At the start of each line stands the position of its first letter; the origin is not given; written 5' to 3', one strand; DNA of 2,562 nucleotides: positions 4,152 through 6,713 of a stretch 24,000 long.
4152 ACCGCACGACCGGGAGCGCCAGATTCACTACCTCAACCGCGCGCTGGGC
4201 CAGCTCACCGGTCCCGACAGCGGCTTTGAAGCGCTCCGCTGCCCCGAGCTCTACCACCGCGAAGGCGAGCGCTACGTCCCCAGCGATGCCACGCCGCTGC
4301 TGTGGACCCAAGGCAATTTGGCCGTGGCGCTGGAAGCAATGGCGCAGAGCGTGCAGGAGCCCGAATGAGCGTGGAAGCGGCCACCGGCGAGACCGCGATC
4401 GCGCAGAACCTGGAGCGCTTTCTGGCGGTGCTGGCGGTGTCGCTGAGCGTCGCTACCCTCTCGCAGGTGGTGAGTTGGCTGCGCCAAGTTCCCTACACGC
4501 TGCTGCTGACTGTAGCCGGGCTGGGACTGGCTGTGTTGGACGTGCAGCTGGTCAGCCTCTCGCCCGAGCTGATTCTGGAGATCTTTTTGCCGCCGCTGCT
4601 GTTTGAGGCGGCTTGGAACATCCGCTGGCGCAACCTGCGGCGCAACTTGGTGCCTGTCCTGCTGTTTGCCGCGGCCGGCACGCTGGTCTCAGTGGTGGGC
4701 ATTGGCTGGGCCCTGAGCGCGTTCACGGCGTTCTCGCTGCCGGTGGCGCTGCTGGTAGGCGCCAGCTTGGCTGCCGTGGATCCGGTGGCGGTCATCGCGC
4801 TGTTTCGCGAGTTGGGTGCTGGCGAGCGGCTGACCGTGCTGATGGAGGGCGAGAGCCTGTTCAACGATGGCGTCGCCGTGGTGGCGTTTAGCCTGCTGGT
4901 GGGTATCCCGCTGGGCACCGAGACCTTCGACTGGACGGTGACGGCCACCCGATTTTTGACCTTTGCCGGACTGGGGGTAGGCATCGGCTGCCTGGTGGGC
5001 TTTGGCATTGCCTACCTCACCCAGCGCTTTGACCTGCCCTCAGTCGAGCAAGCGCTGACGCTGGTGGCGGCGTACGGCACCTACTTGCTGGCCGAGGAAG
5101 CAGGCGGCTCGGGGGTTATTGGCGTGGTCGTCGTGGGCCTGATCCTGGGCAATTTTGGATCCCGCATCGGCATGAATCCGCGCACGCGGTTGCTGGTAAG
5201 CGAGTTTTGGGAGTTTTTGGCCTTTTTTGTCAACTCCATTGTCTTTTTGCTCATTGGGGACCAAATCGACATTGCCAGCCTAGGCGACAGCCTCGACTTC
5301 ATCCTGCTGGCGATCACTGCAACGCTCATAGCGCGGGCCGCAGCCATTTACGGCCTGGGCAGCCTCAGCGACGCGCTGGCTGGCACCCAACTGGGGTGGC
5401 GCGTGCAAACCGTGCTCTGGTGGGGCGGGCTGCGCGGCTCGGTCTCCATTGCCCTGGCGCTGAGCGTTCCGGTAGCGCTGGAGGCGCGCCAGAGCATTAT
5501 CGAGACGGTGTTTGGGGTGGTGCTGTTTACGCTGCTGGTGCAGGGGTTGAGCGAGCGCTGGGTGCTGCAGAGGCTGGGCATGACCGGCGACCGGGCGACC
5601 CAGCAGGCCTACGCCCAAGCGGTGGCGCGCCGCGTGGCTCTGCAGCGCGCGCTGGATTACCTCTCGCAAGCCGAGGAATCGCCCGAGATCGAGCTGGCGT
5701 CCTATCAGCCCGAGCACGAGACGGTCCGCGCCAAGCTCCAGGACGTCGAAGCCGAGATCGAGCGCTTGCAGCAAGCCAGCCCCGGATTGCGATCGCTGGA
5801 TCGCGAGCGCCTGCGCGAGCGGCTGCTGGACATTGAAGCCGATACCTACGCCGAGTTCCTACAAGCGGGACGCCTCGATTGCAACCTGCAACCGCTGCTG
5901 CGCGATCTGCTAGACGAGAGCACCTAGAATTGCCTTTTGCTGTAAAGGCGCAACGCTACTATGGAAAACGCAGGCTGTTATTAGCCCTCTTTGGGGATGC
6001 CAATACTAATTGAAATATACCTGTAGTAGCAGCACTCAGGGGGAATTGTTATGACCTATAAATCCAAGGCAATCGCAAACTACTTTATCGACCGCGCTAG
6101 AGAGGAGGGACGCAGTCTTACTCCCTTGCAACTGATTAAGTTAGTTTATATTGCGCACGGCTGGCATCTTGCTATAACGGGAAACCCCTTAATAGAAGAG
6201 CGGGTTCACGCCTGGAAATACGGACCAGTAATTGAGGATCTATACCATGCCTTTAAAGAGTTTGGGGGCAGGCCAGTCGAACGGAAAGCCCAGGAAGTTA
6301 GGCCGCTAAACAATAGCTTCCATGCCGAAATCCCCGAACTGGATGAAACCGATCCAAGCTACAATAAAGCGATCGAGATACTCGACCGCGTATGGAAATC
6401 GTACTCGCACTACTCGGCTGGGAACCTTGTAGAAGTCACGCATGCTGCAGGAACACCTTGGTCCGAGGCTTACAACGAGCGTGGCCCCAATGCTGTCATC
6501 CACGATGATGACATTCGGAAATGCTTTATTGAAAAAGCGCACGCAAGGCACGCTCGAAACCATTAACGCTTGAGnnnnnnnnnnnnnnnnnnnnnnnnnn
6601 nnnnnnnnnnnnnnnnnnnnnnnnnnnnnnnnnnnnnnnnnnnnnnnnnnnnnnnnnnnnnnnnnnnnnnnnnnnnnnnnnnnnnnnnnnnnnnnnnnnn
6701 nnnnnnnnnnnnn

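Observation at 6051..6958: Panacea (DUF4065)-domain protein plus an unrecognised 2-TM protein: candidate toxin-antitoxin or abortive-infection module with a novel membrane effector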

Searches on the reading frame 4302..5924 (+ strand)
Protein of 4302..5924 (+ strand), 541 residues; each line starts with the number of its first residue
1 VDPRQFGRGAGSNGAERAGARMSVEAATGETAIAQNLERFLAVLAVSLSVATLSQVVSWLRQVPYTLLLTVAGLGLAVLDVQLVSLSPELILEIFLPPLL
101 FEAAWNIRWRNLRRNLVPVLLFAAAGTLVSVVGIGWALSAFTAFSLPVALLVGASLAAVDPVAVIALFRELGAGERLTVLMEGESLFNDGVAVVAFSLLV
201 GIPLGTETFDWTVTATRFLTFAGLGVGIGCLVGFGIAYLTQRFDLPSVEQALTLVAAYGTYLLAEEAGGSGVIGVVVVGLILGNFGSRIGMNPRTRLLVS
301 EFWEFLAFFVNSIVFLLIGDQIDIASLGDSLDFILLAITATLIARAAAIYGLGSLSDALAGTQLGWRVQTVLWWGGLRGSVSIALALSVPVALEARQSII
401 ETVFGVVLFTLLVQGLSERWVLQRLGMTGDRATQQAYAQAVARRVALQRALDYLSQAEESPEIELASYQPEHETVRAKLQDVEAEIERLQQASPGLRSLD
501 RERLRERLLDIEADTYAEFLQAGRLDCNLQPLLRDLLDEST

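Call 4: search_protein_families(library=pfam, proteins=[window:4302-5924:+], max_evalue=1)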
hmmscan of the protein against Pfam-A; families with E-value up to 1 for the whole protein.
window:4302-5924:+ (541 aa): 2 families
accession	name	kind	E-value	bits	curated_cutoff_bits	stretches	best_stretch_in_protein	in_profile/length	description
PF00999.27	Na_H_Exchanger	-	2.6e-72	244.2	26.2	1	47-423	3-374/375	Sodium/hydrogen exchanger, transmembrane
PF17675.6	APG6_N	-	0.37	11.7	45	1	443-492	47-96/132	Apg6 coiled-coil region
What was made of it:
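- Checked: Upstream gene: 4302-5927 is a Na+/H+ exchanger (PF00999, E 2.6e-72; call 4).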

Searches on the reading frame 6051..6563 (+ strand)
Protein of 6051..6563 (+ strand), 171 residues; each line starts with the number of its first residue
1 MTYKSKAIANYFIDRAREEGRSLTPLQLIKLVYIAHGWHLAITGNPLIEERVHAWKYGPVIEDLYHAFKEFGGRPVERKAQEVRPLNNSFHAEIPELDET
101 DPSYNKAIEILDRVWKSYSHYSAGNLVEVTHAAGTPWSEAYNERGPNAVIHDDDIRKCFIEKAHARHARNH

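Call 4: search_protein_families(library=pfam, proteins=[window:6051-6563:+], max_evalue=1)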
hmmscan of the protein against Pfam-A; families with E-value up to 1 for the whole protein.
window:6051-6563:+ (171 aa): 2 families
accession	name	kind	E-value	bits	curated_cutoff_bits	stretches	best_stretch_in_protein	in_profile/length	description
PF13274.11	SocA_Panacea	-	4e-24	86.1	25.7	1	28-137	1-112/113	Antitoxin SocA-like, Panacea domain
PF04792.17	LcrV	-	0.068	12.9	25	1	81-119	275-313/323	V antigen (LcrV) protein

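Call 5: search_protein_families(library=padloc, proteins=[window:6051-6563:+], max_evalue=1)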
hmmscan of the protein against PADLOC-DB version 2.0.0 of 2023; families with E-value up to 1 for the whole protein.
window:6051-6563:+ (171 aa): 1 family
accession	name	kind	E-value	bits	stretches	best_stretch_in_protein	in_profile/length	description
PDLC03565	REase_II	-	0.041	10.9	1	47-91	314-357/359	Type II restriction enzyme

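Call 6: search_protein_families(library=ncbifam, proteins=[window:6051-6563:+], max_evalue=1)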
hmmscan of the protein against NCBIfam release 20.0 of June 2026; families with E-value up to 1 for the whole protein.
window:6051-6563:+ (171 aa): 2 families
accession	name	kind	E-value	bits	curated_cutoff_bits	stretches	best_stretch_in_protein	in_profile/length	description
NF047745.1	SocA_antitoxin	equivalog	1.6e-32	112.6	190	1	4-163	2-159/176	type VI toxin-antitoxin system SocA family antitoxin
TIGR01643.1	YD_repeat_2x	repeat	0.042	14.4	15.8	1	121-146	2-27/42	YD repeat-containing protein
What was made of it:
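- On SocAB type VI toxin-antitoxin: NF047745 scores 112.6 bits against a cut-off of 190 (call 6).
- Closest known: Small hairpin membrane toxins of other TA or defence systems. Different: ORF2 hits no PADLOC, Pfam or NCBIfam model (calls 4-6).
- Closest known: SocA-SocB. Same: It shares the Panacea/SocA domain in the antitoxin (calls 4, 6).
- Closest known: SocA-SocB. Different: ORF1 scores below the SocA equivalog cut-off (112.6 against 190; call 6).
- The NCBIfam SocA_antitoxin model aligns over residues 4-163 (E 1.6e-32; call 6). The SocA equivalog score of 112.6 is far below its cut-off of 190 (call 6).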

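Call 7: search_protein_families(library=phrogs, proteins=[window:6051-6563:+], max_evalue=1)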
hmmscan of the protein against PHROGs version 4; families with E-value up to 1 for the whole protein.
window:6051-6563:+ (171 aa): 2 families
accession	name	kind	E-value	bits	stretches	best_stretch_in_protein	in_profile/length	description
phrog_1281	-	unknown function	1e-44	153.6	1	1-165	6-156/195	-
phrog_10390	-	unknown function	2.2e-35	123.6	1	3-160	149-292/299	-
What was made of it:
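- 6051..6566 (+): panA: standalone Panacea-domain antitoxin, 171 aa. PF13274 at 86.1 bits, E 4e-24 (call 4). phrog_1281 at 1e-44 (call 7).
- Checked: ORF2 family: no Pfam, NCBIfam, PADLOC or PHROG family reaches significance (calls 4-7).
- Tried and rejected: Scans of ORF2 against Pfam, NCBIfam, PADLOC and PHROGs found nothing significant (calls 4-7).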

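Call 14: find_related_loci(query=window:6051-6563:+, collection=genome_contigs, flank=3000)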
Query window:6051-6563:+ (171 aa) in genome_contigs; peptide patterns used: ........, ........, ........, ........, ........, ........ (x = any residue, [..] = any of these).
140 stretches matched a pattern; 93 encode a relative of the query (tblastn E <= 1e-3); the best 80 are kept; 80 distinct loci.
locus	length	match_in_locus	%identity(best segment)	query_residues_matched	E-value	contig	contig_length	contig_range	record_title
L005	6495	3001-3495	46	1-171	2e-43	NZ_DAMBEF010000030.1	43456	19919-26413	MAG: Stenotrophomonas sp. isolate CTOTU48804 NODE_84_length_43456_cov_11.919956, whole genome shotgun sequence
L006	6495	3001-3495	46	1-171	2e-43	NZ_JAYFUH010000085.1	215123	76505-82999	Stenotrophomonas capsici strain MH1 jcf7180000287734, whole genome shotgun sequence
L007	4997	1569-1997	48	5-140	2e-41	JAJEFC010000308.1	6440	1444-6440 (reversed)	MAG: Vicinamibacteria bacterium isolate p16x34bins.66 k141_700120, whole genome shotgun sequence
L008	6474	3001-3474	45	1-165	2e-40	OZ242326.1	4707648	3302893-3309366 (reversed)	MAG: Candidatus Poribacteria bacterium isolate 51771988-02c0-4c83-b383-74e9f226940d genome assembly, chromosome: 1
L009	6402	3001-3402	50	1-145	3e-40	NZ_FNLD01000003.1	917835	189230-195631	Pseudoxanthomonas sp. CF125, whole genome shotgun sequence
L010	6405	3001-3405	48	1-145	1e-39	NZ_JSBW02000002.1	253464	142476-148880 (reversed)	Xanthomonas vasicola strain NCPPB 2417 scf_49197_36.contig_1, whole genome shotgun sequence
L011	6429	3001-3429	46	5-140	2e-39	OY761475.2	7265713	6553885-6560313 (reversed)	MAG: Vicinamibacterales bacterium isolate 01def6b1-0c8c-435d-859a-076764f3ef92 genome assembly, chromosome: 1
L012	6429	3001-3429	47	5-140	3e-39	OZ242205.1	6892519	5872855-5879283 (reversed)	MAG: Vicinamibacterales bacterium isolate eeb0043e-0032-4cf8-a264-719f6bba5173 genome assembly, chromosome: 1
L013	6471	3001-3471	46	5-155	3e-39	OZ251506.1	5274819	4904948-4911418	MAG: Vicinamibacterales bacterium isolate aaa6a21a-436b-4590-abd6-8baef99f1637 genome assembly, chromosome: 1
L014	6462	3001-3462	43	7-166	8e-39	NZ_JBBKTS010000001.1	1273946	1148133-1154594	Pontibacter sp. H259 1, whole genome shotgun sequence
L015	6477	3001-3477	44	1-166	5e-39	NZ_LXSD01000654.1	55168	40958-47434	Lysobacter enzymogenes strain 521 948, whole genome shotgun sequence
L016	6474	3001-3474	41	1-159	1e-38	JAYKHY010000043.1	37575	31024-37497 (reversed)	MAG: Vampirovibrionales bacterium isolate 308845 NODE_31387670, whole genome shotgun sequence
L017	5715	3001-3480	41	1-162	7e-38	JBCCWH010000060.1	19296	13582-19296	MAG: Planctomycetota bacterium isolate P01_E01_bin.8 k141_428227_length_19296_cov_47.9436, whole genome shotgun sequence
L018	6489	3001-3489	40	3-169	2e-37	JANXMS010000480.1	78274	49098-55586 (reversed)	MAG: Acidobacteria bacterium isolate 338R_concoct_101 338R_k141_379636, whole genome shotgun sequence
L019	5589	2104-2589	43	1-162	1e-37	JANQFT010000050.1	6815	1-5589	MAG: Phycisphaeraceae bacterium isolate PL23b_bin.16 k99_2769984, whole genome shotgun sequence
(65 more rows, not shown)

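Call 45: search_dna_similar(query=window:6051-6563:+, collection=phages, mode=protein, max_rows=40, max_evalue=0.001)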
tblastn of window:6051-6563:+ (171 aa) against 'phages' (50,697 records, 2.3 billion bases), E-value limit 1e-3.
Records with a match: 159; places in all: 164; records where one place covers at least 80% of the query: 117.
Best place of each record, by identity: <60% 159.
By first word of the organism name: Streptococcus 29; Pseudomonas 20; Stx2a-converting 19; Bacteriophage 18; Paenibacillus 15; Escherichia 8; Burkholderia 6; Bordetella 5; Listeria 5; Riemerella 4; and 21 more.
By host as written in the record: - 30; Pseudomonas aeruginosa 18; Helicobacter cinaedi 12; Paenibacillus larvae 11; Bordetella avium 5; Listeria monocytogenes 4; Riemerella anatipestifer 3; Salmonella serovar Haardt 2; and 62 more.
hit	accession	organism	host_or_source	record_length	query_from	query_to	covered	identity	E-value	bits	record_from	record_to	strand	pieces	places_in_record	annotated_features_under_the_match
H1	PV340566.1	Escherichia phage PhiR47_1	Escherichia coli ECOR13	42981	1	159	93%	40.9%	8e-28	114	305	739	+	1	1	PanA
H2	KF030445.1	Escherichia phage 1720a-02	Escherichia coli strain O174:H21 ...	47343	1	159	93%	40.9%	8e-28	114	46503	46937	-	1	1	none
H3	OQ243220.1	Escherichia phage phiSTEC1575-Stx2k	Escherichia coli STEC1575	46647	1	159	93%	40.9%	1e-27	113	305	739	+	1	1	DUF4065 domain-containing protein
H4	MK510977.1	Pseudomonas phage vB_Pae_CF183a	Pseudomonas aeruginosa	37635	1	170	99%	36.5%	3e-25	106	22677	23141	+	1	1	hypothetical protein (x2)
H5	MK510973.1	Pseudomonas phage vB_Pae_CF127a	Pseudomonas aeruginosa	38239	1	170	99%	36.5%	3e-25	106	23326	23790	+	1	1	hypothetical protein (x2)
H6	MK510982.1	Pseudomonas phage vB_Pae_BR161c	Pseudomonas aeruginosa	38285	1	170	99%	36.5%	3e-25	106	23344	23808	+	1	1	hypothetical protein (x2)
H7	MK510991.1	Pseudomonas phage vB_Pae_BR141a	Pseudomonas aeruginosa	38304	1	170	99%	36.5%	3e-25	106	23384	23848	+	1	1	hypothetical protein (x2)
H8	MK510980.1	Pseudomonas phage vB_Pae_BR123a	Pseudomonas aeruginosa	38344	1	170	99%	36.5%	3e-25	106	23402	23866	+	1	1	hypothetical protein (x2)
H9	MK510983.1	Pseudomonas phage vB_Pae_BR178a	Pseudomonas aeruginosa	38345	1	170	99%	36.5%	3e-25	106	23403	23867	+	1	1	hypothetical protein (x2)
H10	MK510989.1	Pseudomonas phage vB_Pae_BR322a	Pseudomonas aeruginosa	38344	1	170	99%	36.5%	3e-25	106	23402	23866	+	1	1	hypothetical protein (x2)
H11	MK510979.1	Pseudomonas phage vB_Pae_BR52a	Pseudomonas aeruginosa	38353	1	170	99%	36.5%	3e-25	106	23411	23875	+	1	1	hypothetical protein (x2)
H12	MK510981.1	Pseudomonas phage vB_Pae_BR143a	Pseudomonas aeruginosa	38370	1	170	99%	36.5%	3e-25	106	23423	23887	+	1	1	hypothetical protein (x2)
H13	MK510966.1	Pseudomonas phage vB_Pae_CF53a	Pseudomonas aeruginosa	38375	1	170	99%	36.5%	3e-25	106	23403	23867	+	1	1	hypothetical protein (x2)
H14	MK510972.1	Pseudomonas phage vB_Pae_CF121c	Pseudomonas aeruginosa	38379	1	170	99%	36.5%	3e-25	106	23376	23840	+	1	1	hypothetical protein (x2)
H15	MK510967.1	Pseudomonas phage vB_Pae_CF54a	Pseudomonas aeruginosa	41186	1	170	99%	36.5%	3e-25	106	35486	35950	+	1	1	hypothetical protein (x2)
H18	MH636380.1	Cylindrospermopsis raciborskii virus RM-2018a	Reeuwijkse Plassen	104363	5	163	93%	35.5%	5e-16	80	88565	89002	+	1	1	putative phage-associated protein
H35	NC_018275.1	Salmonella phage vB_SemP_Emek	Salmonella serovar Haardt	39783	8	169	95%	30.7%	1e-14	76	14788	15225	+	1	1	DUF4065 domain-containing protein | hypothetical protein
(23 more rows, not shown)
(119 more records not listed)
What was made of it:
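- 159 phage genomes encode PanA relatives (call 45).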

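Call 47: get_annotated_region(hit=H1, flank=2000)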
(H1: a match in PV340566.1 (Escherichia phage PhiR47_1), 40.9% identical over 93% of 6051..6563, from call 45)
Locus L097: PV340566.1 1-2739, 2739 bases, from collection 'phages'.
description: Escherichia phage PhiR47_1, complete genome.
organism: Escherichia phage PhiR47_1 (NCBI taxid 3416488)
taxonomy: Viruses
host: Escherichia coli ECOR13; source: -; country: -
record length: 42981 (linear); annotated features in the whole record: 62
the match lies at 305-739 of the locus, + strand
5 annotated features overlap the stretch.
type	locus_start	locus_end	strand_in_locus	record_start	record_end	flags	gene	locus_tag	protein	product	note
CDS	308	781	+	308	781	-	-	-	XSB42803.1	PanA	PanA antitoxin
CDS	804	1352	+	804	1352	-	-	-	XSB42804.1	PanT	PanT toxin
CDS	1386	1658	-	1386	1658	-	-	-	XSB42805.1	hypothetical protein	FIG00640518: hypothetical protein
CDS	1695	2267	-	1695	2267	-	-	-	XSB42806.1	exodeoxyribonuclease VIII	Exodeoxyribonuclease VIII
CDS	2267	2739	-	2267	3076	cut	-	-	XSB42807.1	Ea22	ea22 protein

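Call 48: get_annotated_region(hit=H35, flank=1500)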
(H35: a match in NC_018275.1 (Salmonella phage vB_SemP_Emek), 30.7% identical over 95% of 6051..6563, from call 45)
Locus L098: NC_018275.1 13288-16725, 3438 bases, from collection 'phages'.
description: Salmonella phage vB_SemP_Emek, complete genome.
organism: Salmonella phage vB_SemP_Emek (NCBI taxid 1168548)
taxonomy: Viruses; Duplodnaviria; Heunggongvirae; Uroviricota; Caudoviricetes; Lederbergvirus
host: Salmonella serovar Haardt; source: sewage; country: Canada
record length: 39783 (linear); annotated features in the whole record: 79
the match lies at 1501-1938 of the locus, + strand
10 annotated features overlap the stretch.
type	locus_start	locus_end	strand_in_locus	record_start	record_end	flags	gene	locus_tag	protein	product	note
CDS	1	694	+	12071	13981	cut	-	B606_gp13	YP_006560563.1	DNA transfer protein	similar to N-terminus of YP_516199.1 phage DNA transfer protein [Sodalis phage phiSG1] and C-terminus of YP_063718.1 ...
CDS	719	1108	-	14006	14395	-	-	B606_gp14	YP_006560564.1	hypothetical protein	similar to NP_958214.1 gene 38 protein [Enterobacteria phage Sf6]; orf129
CDS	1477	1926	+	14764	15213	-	-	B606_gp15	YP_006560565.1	DUF4065 domain-containing protein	orf149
CDS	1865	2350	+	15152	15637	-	-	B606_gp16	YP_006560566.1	hypothetical protein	orf161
regulatory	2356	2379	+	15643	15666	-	-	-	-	terminator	rho-independent terminator; discovered using MFOLD 3.2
CDS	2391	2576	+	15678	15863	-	-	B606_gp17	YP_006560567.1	hypothetical protein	orf61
CDS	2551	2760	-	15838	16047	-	-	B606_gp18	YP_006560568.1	hypothetical protein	orf69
CDS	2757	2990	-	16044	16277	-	-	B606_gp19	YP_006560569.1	hypothetical protein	orf77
CDS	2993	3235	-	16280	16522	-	mnt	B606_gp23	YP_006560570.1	partition protein ATPase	similar to N-terminus of NP_059641.1 Mnt [Enterobacteria phage P22]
CDS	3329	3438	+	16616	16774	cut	arc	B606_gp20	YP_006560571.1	Arc-like repressor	similar to NP_059642.1 Arc [Enterobacteria phage P22]; motifs: pfam03869; transcriptional repressor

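Call 49: get_annotated_region(hit=H18, flank=1500)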
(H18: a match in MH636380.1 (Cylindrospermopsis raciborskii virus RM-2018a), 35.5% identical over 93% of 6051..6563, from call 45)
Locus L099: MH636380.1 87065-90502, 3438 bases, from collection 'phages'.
description: Cylindrospermopsis raciborskii virus RM-2018a isolate CrV-01T, complete genome.
organism: Cylindrospermopsis raciborskii virus RM-2018a (NCBI taxid 2293728)
taxonomy: Viruses; Duplodnaviria; Heunggongvirae; Uroviricota; Caudoviricetes
host: -; source: Reeuwijkse Plassen; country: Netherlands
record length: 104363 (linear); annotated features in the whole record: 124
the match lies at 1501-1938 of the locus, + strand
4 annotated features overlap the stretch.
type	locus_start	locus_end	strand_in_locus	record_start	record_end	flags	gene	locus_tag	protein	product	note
CDS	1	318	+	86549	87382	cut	-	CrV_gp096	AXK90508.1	N6 adenine-specific DNA methyltransferase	N12 class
CDS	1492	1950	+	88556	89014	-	-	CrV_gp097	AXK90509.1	putative phage-associated protein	-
repeat_region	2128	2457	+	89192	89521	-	-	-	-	-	label: CRISPR Array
CDS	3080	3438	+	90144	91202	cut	-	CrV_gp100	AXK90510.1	DNA methyltransferase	RM system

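Call 51: list_cluster_members(proteins=[L097:804-1349:+, L097:308-778:+, P0004, P0156, P0054, P0245, P0205, P0224])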
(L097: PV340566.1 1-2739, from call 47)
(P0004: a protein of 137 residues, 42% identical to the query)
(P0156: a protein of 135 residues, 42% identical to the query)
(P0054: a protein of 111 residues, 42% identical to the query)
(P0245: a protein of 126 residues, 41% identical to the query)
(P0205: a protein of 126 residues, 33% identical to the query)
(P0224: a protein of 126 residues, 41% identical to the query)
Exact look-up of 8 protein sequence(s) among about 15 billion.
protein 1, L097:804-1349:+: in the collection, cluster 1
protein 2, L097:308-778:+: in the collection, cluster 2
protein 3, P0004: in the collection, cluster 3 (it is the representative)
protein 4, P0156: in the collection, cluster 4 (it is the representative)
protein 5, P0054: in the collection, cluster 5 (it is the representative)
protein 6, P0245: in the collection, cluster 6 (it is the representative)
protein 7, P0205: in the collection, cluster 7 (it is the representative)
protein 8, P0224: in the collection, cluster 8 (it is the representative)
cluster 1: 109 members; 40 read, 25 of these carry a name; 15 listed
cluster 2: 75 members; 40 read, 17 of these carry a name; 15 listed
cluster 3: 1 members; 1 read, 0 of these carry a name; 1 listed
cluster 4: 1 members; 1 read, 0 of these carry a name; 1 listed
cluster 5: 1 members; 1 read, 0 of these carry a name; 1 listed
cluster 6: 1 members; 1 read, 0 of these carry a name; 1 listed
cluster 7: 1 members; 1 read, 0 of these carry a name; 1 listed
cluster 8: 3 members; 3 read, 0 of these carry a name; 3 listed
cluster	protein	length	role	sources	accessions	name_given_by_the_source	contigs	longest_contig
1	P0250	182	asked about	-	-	TPA: hypothetical protein ACM97T_004720 [Escherichia coli] | hypothetical protein | hypothetical protein n=1 Tax=Enterobacteriaceae TaxID=543 RepID=UPI0002BA641F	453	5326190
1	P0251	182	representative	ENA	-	-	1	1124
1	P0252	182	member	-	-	TPA: hypothetical protein ACPVKL_000267 [Escherichia coli] | Uncharacterized protein n=1 Tax=Escherichia coli TaxID=562 RepID=A0A8I0CFN6_ECOLX | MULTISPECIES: hypothetical protein [Enterobacteriaceae]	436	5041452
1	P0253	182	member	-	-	hypothetical protein AB8F75_10035 [Salmonella enterica] | hypothetical protein n=1 Tax=Escherichia TaxID=561 RepID=UPI00026E0FD3 | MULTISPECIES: hypothetical protein [Escherichia]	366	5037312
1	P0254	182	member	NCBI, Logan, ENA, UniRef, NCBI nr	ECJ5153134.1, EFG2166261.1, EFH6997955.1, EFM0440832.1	hypothetical protein WK822_004188 [Escherichia coli] | hypothetical protein n=1 Tax=Enterobacteriaceae TaxID=543 RepID=UPI00044EAAE3 | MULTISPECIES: hypothetical protein [Enterobacteriaceae]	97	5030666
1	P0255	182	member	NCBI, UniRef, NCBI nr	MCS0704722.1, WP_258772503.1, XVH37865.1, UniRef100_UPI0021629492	hypothetical protein [Escherichia coli] | hypothetical protein n=1 Tax=Escherichia coli TaxID=562 RepID=UPI0021629492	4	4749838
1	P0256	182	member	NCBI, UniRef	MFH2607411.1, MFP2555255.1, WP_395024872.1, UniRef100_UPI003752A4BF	hypothetical protein ABK751_16590 [Escherichia coli] | hypothetical protein n=1 Tax=Escherichia coli TaxID=562 RepID=UPI003752A4BF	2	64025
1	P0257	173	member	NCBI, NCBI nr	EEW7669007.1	hypothetical protein D6Z92_004036, partial [Escherichia coli] | hypothetical protein [Escherichia coli]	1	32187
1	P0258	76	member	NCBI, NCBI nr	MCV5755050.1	hypothetical protein OFN51_40240, partial [Escherichia coli] | hypothetical protein [Escherichia coli]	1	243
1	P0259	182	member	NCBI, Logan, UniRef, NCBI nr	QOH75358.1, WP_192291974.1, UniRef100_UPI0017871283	hypothetical protein [Escherichia coli] | hypothetical protein n=1 Tax=Escherichia coli TaxID=562 RepID=UPI0017871283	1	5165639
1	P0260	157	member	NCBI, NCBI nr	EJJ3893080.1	hypothetical protein NI321_004814, partial [Escherichia coli] | hypothetical protein [Escherichia coli]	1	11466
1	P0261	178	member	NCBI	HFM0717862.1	TPA: hypothetical protein ACG6EY_004676, partial [Escherichia coli]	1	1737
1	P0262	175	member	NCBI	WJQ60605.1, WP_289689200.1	hypothetical protein QT516_10360, partial [Escherichia coli]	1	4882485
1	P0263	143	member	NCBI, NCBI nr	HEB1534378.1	TPA: hypothetical protein RY454_003611, partial [Escherichia albertii] | hypothetical protein [Escherichia albertii]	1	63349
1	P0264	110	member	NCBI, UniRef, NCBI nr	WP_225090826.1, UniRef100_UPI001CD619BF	hypothetical protein [Escherichia coli] | hypothetical protein n=1 Tax=Escherichia coli TaxID=562 RepID=UPI001CD619BF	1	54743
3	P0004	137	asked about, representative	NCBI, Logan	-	-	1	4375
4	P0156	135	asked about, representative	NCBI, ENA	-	-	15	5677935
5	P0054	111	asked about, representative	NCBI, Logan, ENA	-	-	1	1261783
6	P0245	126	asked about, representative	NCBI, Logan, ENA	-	-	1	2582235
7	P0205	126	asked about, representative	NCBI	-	-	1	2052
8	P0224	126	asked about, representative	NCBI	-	-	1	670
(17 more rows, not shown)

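Call 52: find_homologous_proteins(query=L097:804-1349:+, max_evalue=0.001)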
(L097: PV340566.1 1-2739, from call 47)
Query L097:804-1349:+ (182 aa): 67 proteins with E <= 0.001 among 224 candidates.
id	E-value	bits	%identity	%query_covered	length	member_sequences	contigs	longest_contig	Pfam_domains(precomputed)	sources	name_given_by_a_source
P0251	3.6e-109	380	97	100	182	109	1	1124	-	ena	-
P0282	2.0e-103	361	94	100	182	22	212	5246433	-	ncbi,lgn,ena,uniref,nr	ncbi:hypothetical protein MZD66_21275 [Escherichia coli]|uniref:hypothetical protein n=1 Tax=Escheri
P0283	4.7e-92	324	91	100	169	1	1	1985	-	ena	-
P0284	2.9e-65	237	64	97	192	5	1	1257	-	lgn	-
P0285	3.3e-65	237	64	100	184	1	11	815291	-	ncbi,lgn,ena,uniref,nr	ncbi:TPA: hypothetical protein OMI80_005020 [Klebsiella pneumoniae]|uniref:hypothetical protein n=1 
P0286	2.6e-64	234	66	100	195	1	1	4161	-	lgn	-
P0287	2.8e-64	234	66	100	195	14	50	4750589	-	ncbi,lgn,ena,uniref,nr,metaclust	ncbi:TPA: hypothetical protein QHL18_000192 [Enterobacter hormaechei subsp. steigerwaltii]|uniref:hy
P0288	3.6e-64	234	63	98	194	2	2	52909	-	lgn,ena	-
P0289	5.1e-64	233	67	97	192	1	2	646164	-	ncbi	ncbi:TPA: hypothetical protein ACG1T0_001747 [Enterobacter hormaechei]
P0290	6.7e-64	233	65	97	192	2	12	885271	-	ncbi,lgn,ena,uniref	ncbi:hypothetical protein UXP46_00460 [Enterobacter ludwigii]|uniref:hypothetical protein n=1 Tax=En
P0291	2.6e-63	231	65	100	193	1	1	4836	-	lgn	-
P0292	3.3e-63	231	64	97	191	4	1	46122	-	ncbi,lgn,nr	ncbi:TPA: hypothetical protein H1V70_004342 [Salmonella enterica]|nr:hypothetical protein [Salmonell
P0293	1.7e-62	228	65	97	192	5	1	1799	-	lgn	-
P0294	1.8e-62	228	64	97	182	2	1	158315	-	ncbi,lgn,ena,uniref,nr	ncbi:hypothetical protein [Enterobacter mori]|uniref:hypothetical protein n=1 Tax=Enterobacter mori 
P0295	2.9e-62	227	63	100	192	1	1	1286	-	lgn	-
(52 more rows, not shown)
